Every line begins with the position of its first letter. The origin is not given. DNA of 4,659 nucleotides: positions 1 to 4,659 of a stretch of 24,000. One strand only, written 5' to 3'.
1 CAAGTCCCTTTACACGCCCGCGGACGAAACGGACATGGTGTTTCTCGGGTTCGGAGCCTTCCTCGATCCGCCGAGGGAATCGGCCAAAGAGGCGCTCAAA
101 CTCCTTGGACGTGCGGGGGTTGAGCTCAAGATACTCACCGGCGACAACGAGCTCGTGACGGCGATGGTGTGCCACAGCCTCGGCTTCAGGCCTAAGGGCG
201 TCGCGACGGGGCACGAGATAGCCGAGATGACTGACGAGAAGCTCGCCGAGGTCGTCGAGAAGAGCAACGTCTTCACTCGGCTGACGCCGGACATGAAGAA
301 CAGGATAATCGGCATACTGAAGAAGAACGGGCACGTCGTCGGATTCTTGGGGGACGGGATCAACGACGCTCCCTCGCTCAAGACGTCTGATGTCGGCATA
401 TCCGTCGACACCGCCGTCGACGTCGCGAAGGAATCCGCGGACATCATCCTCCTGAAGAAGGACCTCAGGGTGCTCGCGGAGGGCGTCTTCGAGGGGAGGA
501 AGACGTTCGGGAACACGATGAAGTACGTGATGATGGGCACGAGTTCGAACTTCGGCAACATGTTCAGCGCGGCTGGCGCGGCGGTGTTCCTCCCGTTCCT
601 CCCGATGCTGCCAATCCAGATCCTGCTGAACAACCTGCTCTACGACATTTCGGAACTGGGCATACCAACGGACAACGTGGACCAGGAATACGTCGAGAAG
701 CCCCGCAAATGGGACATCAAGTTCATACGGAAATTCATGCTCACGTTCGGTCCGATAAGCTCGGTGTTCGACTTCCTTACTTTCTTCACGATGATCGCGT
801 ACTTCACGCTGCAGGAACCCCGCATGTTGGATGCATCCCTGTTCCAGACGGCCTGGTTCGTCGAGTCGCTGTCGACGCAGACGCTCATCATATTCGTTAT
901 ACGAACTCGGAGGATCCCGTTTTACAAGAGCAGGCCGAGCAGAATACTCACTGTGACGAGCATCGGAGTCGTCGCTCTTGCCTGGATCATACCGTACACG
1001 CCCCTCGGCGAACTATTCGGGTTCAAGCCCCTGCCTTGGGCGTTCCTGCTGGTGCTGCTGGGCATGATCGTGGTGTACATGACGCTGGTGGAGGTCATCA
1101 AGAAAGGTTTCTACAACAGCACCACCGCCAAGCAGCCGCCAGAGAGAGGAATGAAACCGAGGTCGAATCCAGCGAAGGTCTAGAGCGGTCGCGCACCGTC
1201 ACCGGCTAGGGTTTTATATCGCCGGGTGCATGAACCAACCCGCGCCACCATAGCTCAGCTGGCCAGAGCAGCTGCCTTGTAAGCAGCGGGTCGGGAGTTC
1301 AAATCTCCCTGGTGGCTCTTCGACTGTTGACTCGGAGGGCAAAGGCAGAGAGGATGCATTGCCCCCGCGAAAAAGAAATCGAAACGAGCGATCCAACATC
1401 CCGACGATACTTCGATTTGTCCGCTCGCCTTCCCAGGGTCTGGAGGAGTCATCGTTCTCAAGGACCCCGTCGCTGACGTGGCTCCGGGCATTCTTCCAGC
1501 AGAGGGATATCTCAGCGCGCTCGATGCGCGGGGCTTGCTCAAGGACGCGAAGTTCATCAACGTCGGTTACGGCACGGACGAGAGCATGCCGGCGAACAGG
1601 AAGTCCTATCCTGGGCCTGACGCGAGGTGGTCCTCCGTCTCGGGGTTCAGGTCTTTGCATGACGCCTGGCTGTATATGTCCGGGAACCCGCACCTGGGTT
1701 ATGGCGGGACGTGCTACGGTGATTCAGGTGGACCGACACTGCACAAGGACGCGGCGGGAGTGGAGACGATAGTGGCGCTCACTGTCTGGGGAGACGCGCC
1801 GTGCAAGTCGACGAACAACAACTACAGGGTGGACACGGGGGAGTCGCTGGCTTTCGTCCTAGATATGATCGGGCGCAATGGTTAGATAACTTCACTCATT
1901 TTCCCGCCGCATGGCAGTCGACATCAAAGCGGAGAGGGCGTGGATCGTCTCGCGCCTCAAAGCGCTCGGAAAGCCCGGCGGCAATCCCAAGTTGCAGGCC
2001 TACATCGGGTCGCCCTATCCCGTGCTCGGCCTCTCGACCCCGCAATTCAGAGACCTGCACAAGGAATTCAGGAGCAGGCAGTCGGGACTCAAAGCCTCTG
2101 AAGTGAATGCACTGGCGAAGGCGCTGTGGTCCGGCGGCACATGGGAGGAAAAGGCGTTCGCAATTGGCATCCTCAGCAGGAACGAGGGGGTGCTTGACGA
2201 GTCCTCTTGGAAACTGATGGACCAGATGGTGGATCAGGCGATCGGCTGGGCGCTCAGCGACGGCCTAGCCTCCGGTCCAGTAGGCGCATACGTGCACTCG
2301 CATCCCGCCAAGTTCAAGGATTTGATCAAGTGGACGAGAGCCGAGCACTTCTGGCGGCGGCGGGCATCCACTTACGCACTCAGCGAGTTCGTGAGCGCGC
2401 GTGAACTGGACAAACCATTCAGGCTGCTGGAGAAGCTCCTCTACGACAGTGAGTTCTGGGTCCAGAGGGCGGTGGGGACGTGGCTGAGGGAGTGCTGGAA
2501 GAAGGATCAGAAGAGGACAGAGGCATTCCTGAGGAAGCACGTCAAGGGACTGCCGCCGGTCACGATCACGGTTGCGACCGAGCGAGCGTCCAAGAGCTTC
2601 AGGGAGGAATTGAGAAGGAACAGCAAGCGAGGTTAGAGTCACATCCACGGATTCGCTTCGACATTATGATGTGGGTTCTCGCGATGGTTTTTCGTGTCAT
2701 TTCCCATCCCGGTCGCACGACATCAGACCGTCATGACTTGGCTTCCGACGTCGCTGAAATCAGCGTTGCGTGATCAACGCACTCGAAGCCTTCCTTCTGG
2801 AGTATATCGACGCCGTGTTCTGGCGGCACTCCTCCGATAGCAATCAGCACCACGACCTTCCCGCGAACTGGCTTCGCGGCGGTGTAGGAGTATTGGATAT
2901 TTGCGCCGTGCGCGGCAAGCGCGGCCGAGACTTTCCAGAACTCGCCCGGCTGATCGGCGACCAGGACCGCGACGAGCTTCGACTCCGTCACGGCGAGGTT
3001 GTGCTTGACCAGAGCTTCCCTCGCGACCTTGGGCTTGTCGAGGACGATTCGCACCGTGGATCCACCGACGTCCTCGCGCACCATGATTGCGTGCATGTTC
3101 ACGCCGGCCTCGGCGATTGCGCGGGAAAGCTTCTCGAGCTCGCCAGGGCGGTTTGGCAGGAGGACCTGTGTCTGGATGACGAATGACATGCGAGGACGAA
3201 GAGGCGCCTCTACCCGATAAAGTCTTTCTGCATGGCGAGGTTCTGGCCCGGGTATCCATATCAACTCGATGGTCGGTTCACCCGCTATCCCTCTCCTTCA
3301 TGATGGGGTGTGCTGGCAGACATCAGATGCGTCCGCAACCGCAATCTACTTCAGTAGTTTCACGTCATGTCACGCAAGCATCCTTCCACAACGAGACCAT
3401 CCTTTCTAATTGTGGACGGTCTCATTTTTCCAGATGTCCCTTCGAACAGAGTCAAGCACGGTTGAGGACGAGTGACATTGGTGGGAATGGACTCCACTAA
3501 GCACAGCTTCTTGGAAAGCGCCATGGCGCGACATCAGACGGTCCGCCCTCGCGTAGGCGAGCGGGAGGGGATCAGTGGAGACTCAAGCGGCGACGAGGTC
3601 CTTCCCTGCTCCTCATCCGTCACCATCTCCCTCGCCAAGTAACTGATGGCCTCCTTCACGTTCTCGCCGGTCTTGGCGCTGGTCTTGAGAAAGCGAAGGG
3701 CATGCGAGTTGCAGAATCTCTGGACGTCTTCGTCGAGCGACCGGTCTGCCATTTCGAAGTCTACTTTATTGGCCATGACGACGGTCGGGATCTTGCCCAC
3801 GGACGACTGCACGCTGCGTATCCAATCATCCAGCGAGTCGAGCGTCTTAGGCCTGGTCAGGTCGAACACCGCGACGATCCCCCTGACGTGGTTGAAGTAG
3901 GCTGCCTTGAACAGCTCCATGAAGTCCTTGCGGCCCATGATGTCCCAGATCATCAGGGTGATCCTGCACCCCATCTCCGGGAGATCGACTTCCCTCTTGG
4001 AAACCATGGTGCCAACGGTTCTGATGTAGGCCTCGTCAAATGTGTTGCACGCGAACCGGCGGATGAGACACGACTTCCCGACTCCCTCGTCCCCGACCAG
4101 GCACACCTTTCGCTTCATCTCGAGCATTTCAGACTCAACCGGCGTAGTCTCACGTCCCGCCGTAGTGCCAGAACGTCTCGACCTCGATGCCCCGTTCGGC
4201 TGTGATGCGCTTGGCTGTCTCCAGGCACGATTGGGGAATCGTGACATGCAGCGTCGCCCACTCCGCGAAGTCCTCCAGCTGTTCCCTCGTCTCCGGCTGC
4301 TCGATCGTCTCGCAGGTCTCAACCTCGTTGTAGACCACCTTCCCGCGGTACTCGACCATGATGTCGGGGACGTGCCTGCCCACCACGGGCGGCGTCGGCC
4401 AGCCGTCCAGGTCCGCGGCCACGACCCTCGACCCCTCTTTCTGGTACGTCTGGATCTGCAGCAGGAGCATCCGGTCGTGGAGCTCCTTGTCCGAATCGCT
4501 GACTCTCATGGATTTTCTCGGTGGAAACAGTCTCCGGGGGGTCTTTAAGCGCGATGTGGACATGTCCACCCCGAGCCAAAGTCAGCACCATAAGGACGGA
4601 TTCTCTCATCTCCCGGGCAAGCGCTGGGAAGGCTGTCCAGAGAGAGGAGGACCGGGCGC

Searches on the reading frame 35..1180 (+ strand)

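Call 53: search_protein_families(library=pfam, proteins=[window:35-1180:+], max_evalue=0.001)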
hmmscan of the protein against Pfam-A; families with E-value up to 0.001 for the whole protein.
window:35-1180:+ (382 aa): 2 families
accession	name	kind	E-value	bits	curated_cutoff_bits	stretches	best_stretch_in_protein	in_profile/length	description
PF00689.26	Cation_ATPase_C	-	7.1e-28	98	27.3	1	188-357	1-174/175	Cation transporting ATPase, C-terminus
PF00702.32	Hydrolase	-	2.5e-10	41.5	26.4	1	10-117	94-189/191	haloacid dehalogenase-like hydrolase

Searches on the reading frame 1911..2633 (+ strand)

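Call 53: search_protein_families(library=pfam, proteins=[window:1911-2633:+], max_evalue=0.001)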
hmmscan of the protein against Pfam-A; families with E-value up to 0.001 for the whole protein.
window:1911-2633:+ (241 aa): 1 family
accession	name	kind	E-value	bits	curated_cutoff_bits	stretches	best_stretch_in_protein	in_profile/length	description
PF08713.17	DNA_alkylation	-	4.1e-43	148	21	1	14-224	3-211/213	DNA alkylation repair enzyme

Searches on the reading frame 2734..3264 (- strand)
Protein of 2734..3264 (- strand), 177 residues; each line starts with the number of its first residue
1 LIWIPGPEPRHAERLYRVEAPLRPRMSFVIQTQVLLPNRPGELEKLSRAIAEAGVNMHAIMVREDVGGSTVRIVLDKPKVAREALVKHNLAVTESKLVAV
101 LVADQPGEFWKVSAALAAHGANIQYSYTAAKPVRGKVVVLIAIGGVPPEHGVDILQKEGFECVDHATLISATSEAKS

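Call 10: search_protein_families(library=pfam, proteins=[window:2734-3264:-], max_evalue=0.01)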
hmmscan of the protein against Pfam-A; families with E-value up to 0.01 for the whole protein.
window:2734-3264:- (177 aa): 5 families
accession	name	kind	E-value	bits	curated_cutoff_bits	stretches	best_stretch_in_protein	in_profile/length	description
PF01842.31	ACT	-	1.4e-14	54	27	2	33-77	4-51/66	ACT domain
PF22629.2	ACT_AHAS_ss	-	1.8e-07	31.6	27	1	34-78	3-47/67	AHAS small subunit-like ACT domain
PF19571.5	ACT_8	-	1.8e-07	31.5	23.5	1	29-134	3-108/141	ACT domain pair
PF13291.12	ACT_4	-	7.9e-06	26.9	27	1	26-74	3-51/80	ACT domain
PF22190.2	TTHA0829-like_ACT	-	0.0084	16.5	27.4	0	35-54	8-27/70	TTHA0829-like ACT domain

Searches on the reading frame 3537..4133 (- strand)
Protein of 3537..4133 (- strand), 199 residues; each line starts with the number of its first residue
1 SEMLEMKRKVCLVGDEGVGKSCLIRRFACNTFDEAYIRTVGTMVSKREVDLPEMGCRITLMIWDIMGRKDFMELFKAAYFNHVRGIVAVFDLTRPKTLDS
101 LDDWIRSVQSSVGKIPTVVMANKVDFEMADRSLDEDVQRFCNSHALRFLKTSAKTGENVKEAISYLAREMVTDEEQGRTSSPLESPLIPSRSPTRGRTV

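Call 10: search_protein_families(library=pfam, proteins=[window:3537-4133:-], max_evalue=0.01)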
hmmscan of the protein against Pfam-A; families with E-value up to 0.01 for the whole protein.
window:3537-4133:- (199 aa): 9 families
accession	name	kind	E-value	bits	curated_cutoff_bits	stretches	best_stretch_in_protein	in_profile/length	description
PF00071.28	Ras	-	7e-34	117.2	21.6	1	9-170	1-160/162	Ras family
PF08477.19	Roc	-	2.1e-24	86.5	27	1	9-125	1-119/119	Ras of Complex, Roc, domain of DAPkinase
PF00025.27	Arf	-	5.3e-11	42.7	22.3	1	5-169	12-173/174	ADP-ribosylation factor family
PF04670.18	Gtr1_RagA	-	2.2e-07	31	22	1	9-131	1-128/232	Gtr1/RagA G protein conserved region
PF03193.22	RsgA_GTPase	-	2.5e-05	24.6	30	0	8-28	107-127/174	RsgA GTPase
PF01926.29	MMR_HSR1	-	0.00038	21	21.9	1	9-123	1-113/113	50S ribosome-binding GTPase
PF00009.33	GTP_EFTU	-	0.00064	19.8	26.5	1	59-167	70-183/188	Elongation factor Tu GTP binding domain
PF12775.13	AAA_7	-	0.0012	18.8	25.8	1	3-39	29-65/181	P-loop containing dynein motor region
PF20720.3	nSTAND3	-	0.0081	16.3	27.2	0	2-36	12-46/155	Novel STAND NTPase 3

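Call 33: search_protein_families(library=padloc, proteins=[window:3537-4133:-], max_evalue=0.01)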
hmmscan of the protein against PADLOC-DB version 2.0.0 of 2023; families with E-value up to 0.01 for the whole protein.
window:3537-4133:- (199 aa): 0 families

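Call 34: search_protein_families(library=ncbifam, proteins=[window:3537-4133:-], max_evalue=0.01)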
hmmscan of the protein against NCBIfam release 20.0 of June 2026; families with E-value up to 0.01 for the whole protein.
window:3537-4133:- (199 aa): 10 families
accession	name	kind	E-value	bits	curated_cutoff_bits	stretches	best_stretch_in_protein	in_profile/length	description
TIGR00231.1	small_GTP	domain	7e-20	71.4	42.5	1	7-166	3-162/164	GTP-binding protein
TIGR03597.1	GTPase_YqeH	equivalog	7.2e-05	22.1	297.4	0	68-169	51-152/361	ribosome biogenesis GTPase YqeH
NF000908.1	PRK00089.1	equivalog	0.00012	21.5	237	1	81-172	81-169/291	GTPase Era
NF008955.0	PRK12297.1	equivalog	0.00029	19.8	406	1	103-175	264-333/429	GTPase ObgE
TIGR02729.1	Obg_CgtA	equivalog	0.001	18.1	280.25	0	100-168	259-326/329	Obg family GTPase CgtA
TIGR03594.1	GTPase_EngA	equivalog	0.0022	17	306.7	0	101-167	274-343/432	ribosome biogenesis GTPase Der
TIGR03918.1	GTP_HydF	equivalog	0.0025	16.7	325.55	1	7-176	7-173/392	[FeFe] hydrogenase H-cluster maturation GTPase HydF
NF003255.0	PRK04213.1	equivalog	0.0039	16.5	164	0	5-33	7-35/204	GTP-binding protein EngB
TIGR00157.1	TIGR00157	equivalog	0.005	16.4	100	0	7-28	122-143/247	ribosome small subunit-dependent GTPase A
NF050005.1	ABC_ATPase_Uup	equivalog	0.0053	15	900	1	4-76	26-99/636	ATP-binding cassette ATPase Uup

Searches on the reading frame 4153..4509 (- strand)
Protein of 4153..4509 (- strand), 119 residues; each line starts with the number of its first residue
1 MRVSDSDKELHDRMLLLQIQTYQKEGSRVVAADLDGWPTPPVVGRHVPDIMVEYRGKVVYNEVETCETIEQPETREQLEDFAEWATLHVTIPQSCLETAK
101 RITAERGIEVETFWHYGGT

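Call 10: search_protein_families(library=pfam, proteins=[window:4153-4509:-], max_evalue=0.01)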
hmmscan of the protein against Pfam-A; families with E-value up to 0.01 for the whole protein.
window:4153-4509:- (119 aa): 0 families

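Call 28: find_homologous_proteins(query=window:4153-4509:-)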
Query window:4153-4509:- (119 aa): 16 proteins with E <= 0.001 among 20 candidates.
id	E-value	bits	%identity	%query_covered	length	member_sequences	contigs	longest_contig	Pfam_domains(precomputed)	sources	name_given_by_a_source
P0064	3.3e-75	268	100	100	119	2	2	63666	-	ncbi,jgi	jgi:hypothetical protein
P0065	4.0e-65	235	89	100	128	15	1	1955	-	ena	-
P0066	8.4e-65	234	87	100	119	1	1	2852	-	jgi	jgi:hypothetical protein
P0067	6.3e-61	222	88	95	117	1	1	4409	-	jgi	-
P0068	3.9e-60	219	81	99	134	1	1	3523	-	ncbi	-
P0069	1.1e-59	217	83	99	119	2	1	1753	-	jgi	jgi:hypothetical protein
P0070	1.8e-56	207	77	100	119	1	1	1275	-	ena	-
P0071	3.6e-56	206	74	100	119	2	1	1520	-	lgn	-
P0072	2.6e-55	203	76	100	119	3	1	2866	-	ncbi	-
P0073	1.3e-51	191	74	99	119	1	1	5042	-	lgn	-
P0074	6.4e-51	189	69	99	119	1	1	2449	-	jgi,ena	-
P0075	1.3e-50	188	78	88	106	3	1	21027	-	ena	-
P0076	4.3e-47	177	64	100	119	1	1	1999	-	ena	-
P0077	1.7e-46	175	70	88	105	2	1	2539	-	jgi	-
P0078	7.0e-42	160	65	90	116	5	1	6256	-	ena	-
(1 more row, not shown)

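Call 33: search_protein_families(library=padloc, proteins=[window:4153-4509:-], max_evalue=0.01)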
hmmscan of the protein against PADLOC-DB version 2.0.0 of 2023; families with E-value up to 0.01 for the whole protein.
window:4153-4509:- (119 aa): 0 families

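Call 34: search_protein_families(library=ncbifam, proteins=[window:4153-4509:-], max_evalue=0.01)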
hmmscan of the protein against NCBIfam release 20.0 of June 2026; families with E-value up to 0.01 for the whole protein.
window:4153-4509:- (119 aa): 0 families

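Call 41: predict_structure(alignment_id=A3)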
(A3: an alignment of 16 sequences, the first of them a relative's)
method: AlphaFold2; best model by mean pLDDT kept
length: 119 residues; sequences in the alignment: 16
mean_pLDDT: 92.5   pTM: 0.85
mean pLDDT of the five models: 92.5, 91.9, 91.9, 91.7, 89.8
residues with pLDDT >= 90: 103; 70-90: 12; 50-70: 3; < 50: 1
segments of 3 or more residues with pLDDT < 50: none
pLDDT, mean of each block of 10 residues (from residue 1): 80 94 96 95 94 96 93 92 96 95 95 83
secondary structure, 60 per line:
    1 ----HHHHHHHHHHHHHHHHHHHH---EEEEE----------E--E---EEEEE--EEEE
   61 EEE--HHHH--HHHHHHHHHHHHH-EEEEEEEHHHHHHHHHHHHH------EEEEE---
elements in order: H5-24 E28-32 E50-54 E57-63 H66-69 H72-84 E86-92 H93-105 E112-116

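Call 44: fold_search(model_id=the predicted structure, library=pdb)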
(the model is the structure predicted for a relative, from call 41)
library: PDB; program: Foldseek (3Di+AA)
matches with E <= 10: 419; with E <= 0.001: 0
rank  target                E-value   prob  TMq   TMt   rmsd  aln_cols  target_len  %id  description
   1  4dav_A                1.5e-02  0.96  0.48  0.28   7.1       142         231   10  The structure of Pyrococcus Furiosus SfsA in complex with DNA (released 2014-10-01)
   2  3r64_D                1.8e-01  0.15  0.27  0.08  14.1       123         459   13  Crystal structure of a NAD-dependent benzaldehyde dehydrogenase from Corynebacterium glutamicum (released 2011-04-06)
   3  8z4i_B                2.3e-01  0.44  0.35  0.14   5.0        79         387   11  crystal structure of Cdn1 in complex with cA3 (released 2026-02-04)
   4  4oe4_B                2.3e-01  0.08  0.20  0.07  14.8       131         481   11  Crystal Structure of Yeast ALDH4A1 Complexed with NAD+ (released 2014-02-19)
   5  8zcx_B                3.2e-01  0.08  0.22  0.08  13.2       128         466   13  Crystal Structure of a novel Aldehyde Dehydrogenase from Klebsiella pneumoniae (released 2025-05-07)
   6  8z4i_A                3.6e-01  0.41  0.38  0.15   4.8        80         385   11  crystal structure of Cdn1 in complex with cA3 (released 2026-02-04)
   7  3v4c_B                4.4e-01  0.06  0.21  0.07  15.2       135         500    9  Crystal structure of a semialdehyde dehydrogenase from Sinorhizobium meliloti 1021 (released 2011-12-28)
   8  6b9v_B                4.7e-01  0.09  0.27  0.16   9.8       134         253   13  Crystal Structure of a New Diphosphatase from the PhnP Family (released 2018-10-17)
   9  7tcb_A                5.3e-01  0.28  0.40  0.30   5.6       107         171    9  Crystal Structure of the YaeQ Family Protein VPA0551 from Vibrio parahaemolyticus (released 2022-01-05)
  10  4qet_B                5.7e-01  0.06  0.24  0.07  14.1       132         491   15  Structure of Aldehyde Dehydrogenase from Bacillus cereus, G224D mutant (released 2015-05-20)
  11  7rlt_A                5.7e-01  0.06  0.24  0.07  15.2       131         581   14  Structure of ligand-free ALDH1L1 (10-formyltetrahydrofolate dehydrogenase) (released 2022-01-12)
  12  7nhn_l                6.1e-01  0.08  0.21  0.21   7.9        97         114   15  VgaL, an antibiotic resistance ABCF, in complex with 70S ribosome from Listeria monocytogenes (released 2021-05-05)
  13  9j0s_A                6.1e-01  0.06  0.22  0.07  14.3       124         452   16  CRYSTAL STRUCTURE OF A NOVEL ALDEHYDE DEHYDROGENASE FROM KLEBSIELLA PNEUMONIAE WITH LIGAND (released 2025-07-30)
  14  4o5h_A                6.5e-01  0.08  0.27  0.08  14.5       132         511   11  X-ray crystal structure of a putative phenylacetaldehyde dehydrogenase from Burkholderia cenocepacia (released 2014-02-19)
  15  7nhk_l                7.4e-01  0.11  0.24  0.25   7.4        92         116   17  LsaA, an antibiotic resistance ABCF, in complex with 70S ribosome from Enterococcus faecalis (released 2021-05-05)
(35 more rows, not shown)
